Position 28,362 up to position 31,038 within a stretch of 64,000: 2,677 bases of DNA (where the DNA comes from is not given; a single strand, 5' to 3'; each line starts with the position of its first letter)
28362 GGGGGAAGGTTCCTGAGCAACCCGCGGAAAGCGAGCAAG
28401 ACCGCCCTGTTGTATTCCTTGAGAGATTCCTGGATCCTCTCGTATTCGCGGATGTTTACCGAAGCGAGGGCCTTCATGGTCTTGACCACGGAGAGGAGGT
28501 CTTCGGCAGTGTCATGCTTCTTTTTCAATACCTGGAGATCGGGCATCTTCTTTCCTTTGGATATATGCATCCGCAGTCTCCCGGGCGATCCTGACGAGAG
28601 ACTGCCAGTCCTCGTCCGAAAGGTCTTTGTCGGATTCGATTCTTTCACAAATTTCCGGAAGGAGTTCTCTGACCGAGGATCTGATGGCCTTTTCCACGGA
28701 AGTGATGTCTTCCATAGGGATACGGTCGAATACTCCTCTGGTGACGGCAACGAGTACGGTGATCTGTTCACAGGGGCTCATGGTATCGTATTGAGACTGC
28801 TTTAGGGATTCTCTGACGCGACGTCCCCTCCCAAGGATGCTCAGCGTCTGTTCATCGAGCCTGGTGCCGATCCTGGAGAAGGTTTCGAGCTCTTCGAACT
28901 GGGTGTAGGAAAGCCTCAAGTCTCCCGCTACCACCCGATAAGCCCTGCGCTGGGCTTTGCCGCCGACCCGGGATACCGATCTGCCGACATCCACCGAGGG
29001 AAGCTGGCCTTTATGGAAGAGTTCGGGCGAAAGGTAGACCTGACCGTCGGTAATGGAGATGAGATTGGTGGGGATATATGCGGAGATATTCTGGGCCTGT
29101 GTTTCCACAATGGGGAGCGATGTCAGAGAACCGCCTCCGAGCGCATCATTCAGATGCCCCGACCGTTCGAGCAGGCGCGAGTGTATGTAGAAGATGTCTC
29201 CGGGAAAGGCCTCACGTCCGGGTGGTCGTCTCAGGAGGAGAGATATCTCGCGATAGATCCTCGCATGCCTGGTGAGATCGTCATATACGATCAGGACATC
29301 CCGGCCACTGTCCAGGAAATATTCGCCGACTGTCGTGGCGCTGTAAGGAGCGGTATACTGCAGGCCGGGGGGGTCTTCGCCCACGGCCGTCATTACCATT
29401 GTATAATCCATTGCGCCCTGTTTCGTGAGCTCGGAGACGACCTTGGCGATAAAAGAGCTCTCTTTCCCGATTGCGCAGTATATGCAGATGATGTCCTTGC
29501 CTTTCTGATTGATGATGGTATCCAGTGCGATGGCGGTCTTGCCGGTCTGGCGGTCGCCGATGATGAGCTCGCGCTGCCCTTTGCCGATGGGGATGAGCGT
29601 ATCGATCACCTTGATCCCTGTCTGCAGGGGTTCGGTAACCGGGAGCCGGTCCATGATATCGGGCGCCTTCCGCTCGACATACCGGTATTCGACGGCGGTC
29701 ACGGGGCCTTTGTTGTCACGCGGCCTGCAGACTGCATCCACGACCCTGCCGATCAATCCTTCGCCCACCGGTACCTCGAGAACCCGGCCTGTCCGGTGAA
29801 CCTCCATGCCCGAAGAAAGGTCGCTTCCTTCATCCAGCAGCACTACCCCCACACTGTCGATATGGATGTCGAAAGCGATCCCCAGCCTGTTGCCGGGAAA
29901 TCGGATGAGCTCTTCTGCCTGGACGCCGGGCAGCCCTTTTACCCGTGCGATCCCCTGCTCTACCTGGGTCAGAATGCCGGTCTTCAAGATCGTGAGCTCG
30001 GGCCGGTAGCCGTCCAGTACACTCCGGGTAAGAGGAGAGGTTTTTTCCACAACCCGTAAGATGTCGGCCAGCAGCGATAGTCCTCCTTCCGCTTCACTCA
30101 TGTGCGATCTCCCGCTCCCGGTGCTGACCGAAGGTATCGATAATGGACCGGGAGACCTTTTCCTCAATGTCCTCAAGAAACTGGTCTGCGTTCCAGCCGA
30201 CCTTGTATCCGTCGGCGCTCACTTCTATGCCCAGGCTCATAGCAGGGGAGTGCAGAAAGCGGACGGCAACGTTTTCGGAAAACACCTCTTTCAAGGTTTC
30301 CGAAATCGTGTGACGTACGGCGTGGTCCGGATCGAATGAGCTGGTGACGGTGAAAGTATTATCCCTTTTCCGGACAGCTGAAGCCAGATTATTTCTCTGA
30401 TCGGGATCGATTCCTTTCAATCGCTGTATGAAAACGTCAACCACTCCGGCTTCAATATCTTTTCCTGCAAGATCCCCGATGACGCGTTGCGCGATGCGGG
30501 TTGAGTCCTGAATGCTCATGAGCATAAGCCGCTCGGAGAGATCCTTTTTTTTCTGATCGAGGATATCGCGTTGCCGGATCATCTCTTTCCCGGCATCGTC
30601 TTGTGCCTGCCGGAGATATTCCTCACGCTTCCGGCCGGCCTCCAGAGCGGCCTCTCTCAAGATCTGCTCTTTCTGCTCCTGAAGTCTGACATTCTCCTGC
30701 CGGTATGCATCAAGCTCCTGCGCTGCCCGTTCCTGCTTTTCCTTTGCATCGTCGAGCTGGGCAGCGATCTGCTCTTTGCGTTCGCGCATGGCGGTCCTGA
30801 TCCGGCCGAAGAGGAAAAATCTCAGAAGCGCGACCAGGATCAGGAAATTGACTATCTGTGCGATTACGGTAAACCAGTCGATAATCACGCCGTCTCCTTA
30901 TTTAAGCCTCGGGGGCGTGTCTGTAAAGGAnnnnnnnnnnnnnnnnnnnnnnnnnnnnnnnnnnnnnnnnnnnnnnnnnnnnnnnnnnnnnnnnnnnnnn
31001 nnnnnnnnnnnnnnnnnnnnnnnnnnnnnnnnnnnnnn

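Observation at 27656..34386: Complete N-type (Na+-type) F-ATPase operon atpDCQRBEFAG with a Na+-binding c subunit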

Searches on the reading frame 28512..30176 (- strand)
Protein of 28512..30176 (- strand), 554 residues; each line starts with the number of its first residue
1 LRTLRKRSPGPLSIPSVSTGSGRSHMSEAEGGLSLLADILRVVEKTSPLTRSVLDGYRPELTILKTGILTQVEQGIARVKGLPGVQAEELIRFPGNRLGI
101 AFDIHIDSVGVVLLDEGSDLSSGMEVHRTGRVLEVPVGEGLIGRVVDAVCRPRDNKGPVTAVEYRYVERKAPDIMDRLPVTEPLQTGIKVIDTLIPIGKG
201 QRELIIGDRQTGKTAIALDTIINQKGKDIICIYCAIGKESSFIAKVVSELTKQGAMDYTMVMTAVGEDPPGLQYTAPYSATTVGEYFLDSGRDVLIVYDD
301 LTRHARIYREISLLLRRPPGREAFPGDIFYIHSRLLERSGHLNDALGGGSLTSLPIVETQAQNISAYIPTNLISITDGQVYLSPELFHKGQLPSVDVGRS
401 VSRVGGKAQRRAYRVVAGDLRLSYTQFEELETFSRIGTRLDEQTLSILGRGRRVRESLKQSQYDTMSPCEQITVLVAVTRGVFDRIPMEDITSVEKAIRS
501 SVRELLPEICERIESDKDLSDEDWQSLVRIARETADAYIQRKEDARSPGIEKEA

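Call 3: search_protein_families(library=pfam, proteins=[window:28512-30176:-], max_evalue=0.01)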
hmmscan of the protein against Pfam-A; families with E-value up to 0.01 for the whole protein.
window:28512-30176:- (554 aa): 3 families
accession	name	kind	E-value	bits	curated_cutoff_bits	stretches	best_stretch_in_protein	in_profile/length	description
PF00006.31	ATP-synt_ab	-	1.3e-79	267.2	29.5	1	187-402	1-213/213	ATP synthase alpha/beta family, nucleotide-binding domain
PF00306.32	ATP-synt_ab_C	-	2.5e-34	118.7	27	1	409-533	1-125/126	ATP synthase alpha/beta chain, C terminal domain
PF02874.29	ATP-synt_ab_N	-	1.8e-08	35.2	20.9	1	66-130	5-69/69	ATP synthase alpha/beta family, beta-barrel domain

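Call 4: search_protein_families(library=ncbifam, proteins=[window:28512-30176:-], max_evalue=0.01)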
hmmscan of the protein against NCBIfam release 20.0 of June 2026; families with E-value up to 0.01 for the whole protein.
window:28512-30176:- (554 aa): 35 families (the best 25 are shown)
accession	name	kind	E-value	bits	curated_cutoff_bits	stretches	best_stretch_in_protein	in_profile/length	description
TIGR03324.1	alt_F1F0_F1_al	exception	7.1e-235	780.4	750.5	1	55-533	17-495/497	alternate F1F0 ATPase, F1 subunit alpha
NF009884.0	PRK13343.1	equivalog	5.1e-203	675.3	554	1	50-537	14-501/507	F0F1 ATP synthase subunit alpha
TIGR00962.1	atpA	equivalog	1.1e-188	628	484.45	1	48-529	9-492/503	F0F1 ATP synthase subunit alpha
NF045863.1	glide_MMOB1660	exception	2.2e-120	403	600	1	70-496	4-437/515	MMOB1660 family gliding motility ATPase complex subunit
NF005523.0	PRK07165.1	equivalog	2e-96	323.7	414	1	169-487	114-427/509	ATP F0F1 synthase subunit alpha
NF045936.2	MSC_0619_alpha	exception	8.1e-89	298.6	520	1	165-469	106-405/505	MSC_0619 family F1-like ATPase alpha subunit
TIGR02546.1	III_secr_ATP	equivalog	5.8e-60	203.2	604.75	1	105-479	49-422/423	type III secretion system ATPase SctN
TIGR03496.1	FliI_clade1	equivalog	1.9e-56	191.6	619.1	1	104-462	41-398/414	flagellar protein export ATPase FliI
NF005391.0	PRK06936.1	equivalog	8.6e-53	179.7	657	1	111-474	73-433/439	type III secretion system ATPase SctN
TIGR01026.1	fliI_yscN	subfamily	5.8e-52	176.9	379.5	1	108-438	71-395/440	FliI/YscN family ATPase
NF006575.0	PRK09099.1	subfamily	1e-51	176.1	706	1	119-468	84-430/443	type III secretion system ATPase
NF005295.0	PRK06820.1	equivalog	1.2e-51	176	690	1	61-467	25-427/440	EscN/YscN/HrcN family type III secretion system ATPase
TIGR03497.1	FliI_clade2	equivalog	6.1e-51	173.7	629.8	1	114-467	51-401/413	flagellar protein export ATPase FliI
NF006012.0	PRK08149.1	equivalog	1.1e-50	172.8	594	1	113-438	63-386/431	type III secretion system ATPase SctN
TIGR03498.1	FliI_clade3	equivalog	2.7e-50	171.3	587.45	1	104-464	43-403/418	flagellar protein export ATPase FliI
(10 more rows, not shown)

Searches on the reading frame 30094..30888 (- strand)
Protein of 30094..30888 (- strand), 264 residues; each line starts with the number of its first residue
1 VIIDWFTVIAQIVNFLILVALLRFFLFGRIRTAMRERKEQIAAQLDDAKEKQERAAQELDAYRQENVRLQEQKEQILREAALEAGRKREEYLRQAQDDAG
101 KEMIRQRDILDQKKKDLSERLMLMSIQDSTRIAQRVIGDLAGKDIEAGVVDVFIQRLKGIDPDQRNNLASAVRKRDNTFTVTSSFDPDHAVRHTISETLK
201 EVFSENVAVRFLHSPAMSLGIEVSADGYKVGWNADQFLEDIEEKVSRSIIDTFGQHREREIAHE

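Call 3: search_protein_families(library=pfam, proteins=[window:30094-30888:-], max_evalue=0.01)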
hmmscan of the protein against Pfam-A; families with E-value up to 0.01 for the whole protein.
window:30094-30888:- (264 aa): 1 family
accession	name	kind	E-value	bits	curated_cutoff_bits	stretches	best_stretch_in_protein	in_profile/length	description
PF00430.23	ATP-synt_B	-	1e-11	45.4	28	1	7-121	1-115/132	ATP synthase B/B' CF(0)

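Call 4: search_protein_families(library=ncbifam, proteins=[window:30094-30888:-], max_evalue=0.01)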
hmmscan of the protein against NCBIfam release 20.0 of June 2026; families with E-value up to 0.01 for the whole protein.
window:30094-30888:- (264 aa): 20 families
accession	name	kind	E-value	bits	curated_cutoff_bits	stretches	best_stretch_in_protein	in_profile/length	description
TIGR03321.1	alt_F1F0_F0_B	exception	4.9e-64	216.5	224.7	1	1-246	1-246/246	alternate F1F0 ATPase, F0 subunit B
NF011044.0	PRK14474.1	equivalog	9.2e-57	192.4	339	1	1-247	1-248/258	F0F1 ATP synthase subunit B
NF009987.0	PRK13453.1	equivalog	2.2e-14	53.6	172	1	3-143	16-157/173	F0F1 ATP synthase subunit B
NF009992.0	PRK13461.1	equivalog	2.9e-13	49.7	127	1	1-129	1-129/159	F0F1 ATP synthase subunit B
TIGR01144.1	ATP_synt_b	equivalog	8.3e-13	48.5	65.5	1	11-157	1-147/147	F0F1 ATP synthase subunit B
NF006292.0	PRK08475.1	equivalog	4.7e-10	39.4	166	1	8-106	28-125/171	F0F1 ATP synthase subunit B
NF005606.0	PRK07352.1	equivalog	1.4e-09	37.9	137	1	11-98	26-113/175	F0F1 ATP synthase subunit B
NF005607.0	PRK07353.1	equivalog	7.3e-09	35.6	131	1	8-138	23-153/155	F0F1 ATP synthase subunit B'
NF004412.0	PRK05759.1-3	equivalog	8.7e-09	35.5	156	1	6-158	28-181/185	F0F1 ATP synthase subunit B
NF011043.0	PRK14473.1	equivalog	1.1e-08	35.2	168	1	3-138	6-141/164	F0F1 ATP synthase subunit B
NF004411.0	PRK05759.1-2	equivalog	1.7e-08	34.7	131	1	6-135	5-138/156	F0F1 ATP synthase subunit B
NF011042.0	PRK14472.1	equivalog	6.6e-08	32.7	198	1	12-157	25-170/175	F0F1 ATP synthase subunit B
NF009961.0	PRK13428.1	equivalog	1.4e-06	27.8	328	1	7-166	3-163/445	F0F1 ATP synthase subunit B/delta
NF011041.0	PRK14471.1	equivalog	3.5e-06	27.1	200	1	8-155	11-159/164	F0F1 ATP synthase subunit B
NF004873.0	PRK06231.1-3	equivalog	1.5e-05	24.6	220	1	5-158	48-201/208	F0F1 ATP synthase subunit B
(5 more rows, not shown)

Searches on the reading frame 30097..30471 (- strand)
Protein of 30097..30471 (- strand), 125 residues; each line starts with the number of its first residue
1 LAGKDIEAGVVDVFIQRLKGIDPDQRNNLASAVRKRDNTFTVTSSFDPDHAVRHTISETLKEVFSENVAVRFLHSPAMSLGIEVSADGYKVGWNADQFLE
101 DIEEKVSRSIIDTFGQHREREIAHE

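Call 29: search_solved_structures(query=A1, max_evalue=10, show_alignments=3)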
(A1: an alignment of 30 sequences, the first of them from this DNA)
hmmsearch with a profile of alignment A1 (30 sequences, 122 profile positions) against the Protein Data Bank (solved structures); distinct sequences matched with E-value up to 10: 24.
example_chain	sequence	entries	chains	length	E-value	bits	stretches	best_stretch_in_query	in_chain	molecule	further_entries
7p2y_d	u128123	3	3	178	1.3e-10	44.4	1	25-105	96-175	ATP synthase subunit delta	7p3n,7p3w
9o19_W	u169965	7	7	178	1.1e-08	38.1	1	27-107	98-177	ATP synthase subunit delta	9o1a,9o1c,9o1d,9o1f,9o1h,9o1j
9itj_S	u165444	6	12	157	3.8e-06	29.9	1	39-105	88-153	ATP synthase subunit delta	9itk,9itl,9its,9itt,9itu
7jg5_d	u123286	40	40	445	6.4e-06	29.2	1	34-99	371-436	ATP synthase subunit b-delta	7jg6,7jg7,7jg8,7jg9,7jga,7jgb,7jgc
6tmh_G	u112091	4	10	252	1.4e-05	28.1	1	34-107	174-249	Oligomycin sensitivity conferring protein (OSCP)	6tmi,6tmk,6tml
5t4o_L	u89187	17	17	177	6e-05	26.1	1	31-106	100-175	ATP synthase subunit delta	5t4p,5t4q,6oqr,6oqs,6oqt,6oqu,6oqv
8dbq_W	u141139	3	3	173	0.0001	25.3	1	31-102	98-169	ATP synthase subunit delta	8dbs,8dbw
9vkp_d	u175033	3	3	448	0.0001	25.3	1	28-95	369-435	ATP synthase subunit b-delta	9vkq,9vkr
5dn6_H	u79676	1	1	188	0.00016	24.7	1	27-108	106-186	ATP synthase subunit delta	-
8j0s_d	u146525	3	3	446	0.00027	24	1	33-103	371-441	Multifunctional fusion protein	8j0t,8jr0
6yny_G1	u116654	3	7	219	0.0018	21.3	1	17-89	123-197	Oligomycin sensitivity-conferring protein (OSCP)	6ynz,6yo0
9b0x_O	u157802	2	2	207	0.022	17.8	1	25-91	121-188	ATP synthase subunit OSCP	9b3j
8h9e_O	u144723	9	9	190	0.027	17.5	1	29-108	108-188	ATP synthase subunit O, mitochondrial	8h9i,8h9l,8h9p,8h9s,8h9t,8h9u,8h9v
5lqx_U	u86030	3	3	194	0.028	17.4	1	35-109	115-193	ATP synthase OSCP subunit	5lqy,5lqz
8fje_A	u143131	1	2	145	0.036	17.1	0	4-35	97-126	E8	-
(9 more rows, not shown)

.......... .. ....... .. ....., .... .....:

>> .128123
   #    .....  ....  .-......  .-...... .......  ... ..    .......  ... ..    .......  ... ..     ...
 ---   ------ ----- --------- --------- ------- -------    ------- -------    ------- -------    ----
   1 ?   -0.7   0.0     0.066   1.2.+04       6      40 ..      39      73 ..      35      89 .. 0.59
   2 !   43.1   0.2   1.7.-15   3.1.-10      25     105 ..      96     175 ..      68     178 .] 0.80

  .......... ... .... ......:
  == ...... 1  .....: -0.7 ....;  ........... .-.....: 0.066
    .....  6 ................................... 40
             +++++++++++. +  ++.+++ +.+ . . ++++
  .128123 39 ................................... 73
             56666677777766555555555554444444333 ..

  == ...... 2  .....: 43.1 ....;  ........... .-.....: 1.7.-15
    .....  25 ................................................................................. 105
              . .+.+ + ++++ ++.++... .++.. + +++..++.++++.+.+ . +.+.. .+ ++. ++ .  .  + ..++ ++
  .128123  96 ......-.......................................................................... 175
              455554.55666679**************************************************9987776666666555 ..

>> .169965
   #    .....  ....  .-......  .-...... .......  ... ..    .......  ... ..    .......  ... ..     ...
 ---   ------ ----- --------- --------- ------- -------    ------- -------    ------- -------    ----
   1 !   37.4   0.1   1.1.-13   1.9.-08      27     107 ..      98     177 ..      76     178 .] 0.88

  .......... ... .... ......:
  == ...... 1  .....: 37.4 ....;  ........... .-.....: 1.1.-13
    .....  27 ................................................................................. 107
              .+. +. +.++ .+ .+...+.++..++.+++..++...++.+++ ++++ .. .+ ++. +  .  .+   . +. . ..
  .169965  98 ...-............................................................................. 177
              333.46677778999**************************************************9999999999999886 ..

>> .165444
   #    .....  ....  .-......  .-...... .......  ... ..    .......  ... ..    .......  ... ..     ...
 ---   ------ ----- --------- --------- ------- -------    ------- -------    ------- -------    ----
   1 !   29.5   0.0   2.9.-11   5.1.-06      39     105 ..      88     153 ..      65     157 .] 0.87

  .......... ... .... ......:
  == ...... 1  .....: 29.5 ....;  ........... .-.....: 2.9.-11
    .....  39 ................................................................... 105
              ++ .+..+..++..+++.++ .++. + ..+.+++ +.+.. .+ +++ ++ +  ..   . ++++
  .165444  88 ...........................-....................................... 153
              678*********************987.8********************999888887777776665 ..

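Call 30: search_protein_families(library=pfam, alignment_id=A1, max_evalue=1)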
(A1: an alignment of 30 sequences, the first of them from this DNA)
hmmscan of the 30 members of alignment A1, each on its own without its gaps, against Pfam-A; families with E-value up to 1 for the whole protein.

A. member 1, seq(125 aa): 1 family
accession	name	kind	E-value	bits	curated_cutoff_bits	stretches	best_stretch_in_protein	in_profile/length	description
PF03332.19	PMM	-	0.0078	16.5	22.4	1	44-117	119-184/221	Eukaryotic phosphomannomutase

B. families by the number of members that match (of 30 scanned): 31 families (the first 25 are shown)
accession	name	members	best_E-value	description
PF00213.23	OSCP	28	1.8e-08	ATP synthase delta (OSCP) subunit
PF01250.22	Ribosomal_S6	1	0.001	Ribosomal protein S6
PF03332.19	PMM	1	0.0078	Eukaryotic phosphomannomutase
PF18089.7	DAPG_hydrolase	1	0.0082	DAPG hydrolase PhiG domain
PF23552.2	ParB_C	1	0.016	ParB dimerisation domain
PF01877.22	RNA_binding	1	0.018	RNA binding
PF19231.4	DUF5884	1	0.02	Family of unknown function (DUF5884)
PF01751.28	Toprim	1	0.032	Toprim domain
PF12813.12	XPG_I_2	1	0.034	XPG domain containing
PF05136.18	Phage_portal_2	1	0.037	Phage portal protein, lambda family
PF22920.2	UvrC_RNaseH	1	0.039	UvrC Ribonuclease H-like domain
PF24930.1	DUF7750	1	0.057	Domain of unknown function (DUF7750)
PF25760.1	Phage_RB18_ORF43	1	0.06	Phage RB18 ORF43.1 protein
PF20803.2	PaaX_M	1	0.064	PaaX protein central Cas2-like domain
PF06097.16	DUF945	1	0.071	Bacterial protein of unknown function (DUF945)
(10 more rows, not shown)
